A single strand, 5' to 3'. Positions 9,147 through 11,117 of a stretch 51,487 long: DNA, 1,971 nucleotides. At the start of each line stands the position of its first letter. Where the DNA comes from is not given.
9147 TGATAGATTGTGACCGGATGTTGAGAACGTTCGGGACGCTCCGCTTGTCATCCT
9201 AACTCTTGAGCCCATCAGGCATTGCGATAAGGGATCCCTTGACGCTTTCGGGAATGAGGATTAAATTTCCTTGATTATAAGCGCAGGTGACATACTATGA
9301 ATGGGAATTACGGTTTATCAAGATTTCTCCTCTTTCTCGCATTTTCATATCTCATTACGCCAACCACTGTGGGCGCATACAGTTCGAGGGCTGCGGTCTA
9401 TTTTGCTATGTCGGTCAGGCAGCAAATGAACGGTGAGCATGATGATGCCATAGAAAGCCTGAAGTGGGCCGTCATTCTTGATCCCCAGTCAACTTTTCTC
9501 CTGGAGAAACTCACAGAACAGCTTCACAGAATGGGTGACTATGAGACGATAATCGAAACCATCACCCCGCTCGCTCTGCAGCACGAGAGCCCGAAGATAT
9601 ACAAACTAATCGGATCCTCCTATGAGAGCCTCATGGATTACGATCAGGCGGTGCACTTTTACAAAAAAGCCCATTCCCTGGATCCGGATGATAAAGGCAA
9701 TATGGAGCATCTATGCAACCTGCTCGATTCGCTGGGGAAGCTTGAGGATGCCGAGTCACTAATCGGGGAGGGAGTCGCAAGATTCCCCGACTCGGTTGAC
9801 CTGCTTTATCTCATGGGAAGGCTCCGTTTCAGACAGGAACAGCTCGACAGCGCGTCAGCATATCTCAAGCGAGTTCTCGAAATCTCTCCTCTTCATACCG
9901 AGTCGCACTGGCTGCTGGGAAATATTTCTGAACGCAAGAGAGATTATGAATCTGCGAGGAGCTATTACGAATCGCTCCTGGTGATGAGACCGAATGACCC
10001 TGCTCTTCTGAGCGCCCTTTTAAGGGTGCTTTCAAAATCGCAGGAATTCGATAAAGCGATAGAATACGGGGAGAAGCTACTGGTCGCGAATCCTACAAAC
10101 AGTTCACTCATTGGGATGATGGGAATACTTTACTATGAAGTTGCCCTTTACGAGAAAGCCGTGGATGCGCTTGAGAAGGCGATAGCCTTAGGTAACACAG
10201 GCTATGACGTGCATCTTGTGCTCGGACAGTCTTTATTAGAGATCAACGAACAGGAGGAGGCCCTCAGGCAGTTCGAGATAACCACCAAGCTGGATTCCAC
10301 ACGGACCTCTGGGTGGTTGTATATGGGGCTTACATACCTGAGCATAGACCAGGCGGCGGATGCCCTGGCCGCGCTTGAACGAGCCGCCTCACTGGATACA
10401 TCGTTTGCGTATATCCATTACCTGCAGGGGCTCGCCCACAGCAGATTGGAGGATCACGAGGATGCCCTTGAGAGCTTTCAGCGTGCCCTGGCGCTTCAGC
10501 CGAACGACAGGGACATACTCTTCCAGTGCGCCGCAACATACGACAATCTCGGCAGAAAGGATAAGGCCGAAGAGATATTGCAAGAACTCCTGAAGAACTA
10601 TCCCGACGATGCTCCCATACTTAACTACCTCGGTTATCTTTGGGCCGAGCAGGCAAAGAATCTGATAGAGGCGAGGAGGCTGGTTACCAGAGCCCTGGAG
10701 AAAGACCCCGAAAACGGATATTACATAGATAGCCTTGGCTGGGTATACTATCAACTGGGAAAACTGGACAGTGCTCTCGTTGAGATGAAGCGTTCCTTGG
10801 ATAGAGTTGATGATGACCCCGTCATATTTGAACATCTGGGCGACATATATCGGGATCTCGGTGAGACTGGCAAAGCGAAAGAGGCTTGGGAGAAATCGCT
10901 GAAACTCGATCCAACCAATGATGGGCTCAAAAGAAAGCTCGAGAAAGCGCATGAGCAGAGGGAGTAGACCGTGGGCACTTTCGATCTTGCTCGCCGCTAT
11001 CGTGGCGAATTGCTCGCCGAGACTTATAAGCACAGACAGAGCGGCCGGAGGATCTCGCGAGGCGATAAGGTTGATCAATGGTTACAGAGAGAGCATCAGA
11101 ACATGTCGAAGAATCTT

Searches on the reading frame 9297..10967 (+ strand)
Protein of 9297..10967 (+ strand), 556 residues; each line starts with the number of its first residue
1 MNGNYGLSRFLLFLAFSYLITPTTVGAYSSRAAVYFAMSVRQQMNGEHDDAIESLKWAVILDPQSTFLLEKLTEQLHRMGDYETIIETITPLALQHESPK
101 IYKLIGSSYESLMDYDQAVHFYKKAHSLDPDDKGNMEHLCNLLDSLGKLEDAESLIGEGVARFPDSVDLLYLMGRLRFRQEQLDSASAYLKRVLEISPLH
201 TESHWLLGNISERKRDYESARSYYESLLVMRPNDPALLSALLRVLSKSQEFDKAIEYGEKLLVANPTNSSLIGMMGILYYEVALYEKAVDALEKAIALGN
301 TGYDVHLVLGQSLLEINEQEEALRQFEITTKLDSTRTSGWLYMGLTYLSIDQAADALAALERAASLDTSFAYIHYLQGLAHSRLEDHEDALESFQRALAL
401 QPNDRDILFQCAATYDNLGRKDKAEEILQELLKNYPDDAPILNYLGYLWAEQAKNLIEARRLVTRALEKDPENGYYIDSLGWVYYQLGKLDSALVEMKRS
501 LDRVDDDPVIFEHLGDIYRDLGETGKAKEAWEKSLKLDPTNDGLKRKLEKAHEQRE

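Call 57: search_protein_families(library=pfam, proteins=[window:9297-10967:+], max_evalue=0.01)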
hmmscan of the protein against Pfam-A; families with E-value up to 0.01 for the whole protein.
window:9297-10967:+ (556 aa): 37 families (the best 25 are shown)
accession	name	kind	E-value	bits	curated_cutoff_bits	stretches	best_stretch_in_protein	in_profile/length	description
PF07719.23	TPR_2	-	2e-60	196.4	27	5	371-404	1-34/34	Tetratricopeptide repeat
PF00515.34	TPR_1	-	4.2e-49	162.9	27.8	3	371-404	1-34/34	Tetratricopeptide repeat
PF13428.12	TPR_14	-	1.4e-44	146.4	23.5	3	406-447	2-43/44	Tetratricopeptide repeat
PF13181.12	TPR_8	-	8.3e-40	132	25.7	3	513-541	6-34/34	Tetratricopeptide repeat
PF14559.12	TPR_19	-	1.7e-39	134.4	25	6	385-440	5-60/68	Tetratricopeptide repeat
PF13432.12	TPR_16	-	3.6e-38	130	32.7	5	171-235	1-65/65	Tetratricopeptide repeat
PF13431.12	TPR_17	-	1.1e-35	119.3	24.4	1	394-426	2-34/34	Tetratricopeptide repeat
PF23914.1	TPR_CcmH_CycH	-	7.4e-34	117.3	42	3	381-453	60-135/158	Cytochrome c-type biogenesis protein H TPR domain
PF13414.12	TPR_11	-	4.8e-32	109.8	26.8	2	386-419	9-42/42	TPR repeat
PF13424.12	TPR_12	-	5.6e-28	97.4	30.1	1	373-436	5-76/77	Tetratricopeptide repeat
PF13371.12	TPR_9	-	1.8e-24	86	35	2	380-439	4-63/73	Tetratricopeptide repeat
PF13174.12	TPR_6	-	1.1e-23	82.6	26.3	1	408-437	3-32/33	Tetratricopeptide repeat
PF20308.4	TPR-S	-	5.3e-23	82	27.6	3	114-176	1-60/102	Tetratricopeptide Repeats-Sensor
PF12895.13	ANAPC3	-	1.7e-20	73.5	27.2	2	249-325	3-78/82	Anaphase-promoting complex, cyclosome, subunit 3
PF13176.12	TPR_7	-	4.3e-19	67.3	27.9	0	206-235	4-35/36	Tetratricopeptide repeat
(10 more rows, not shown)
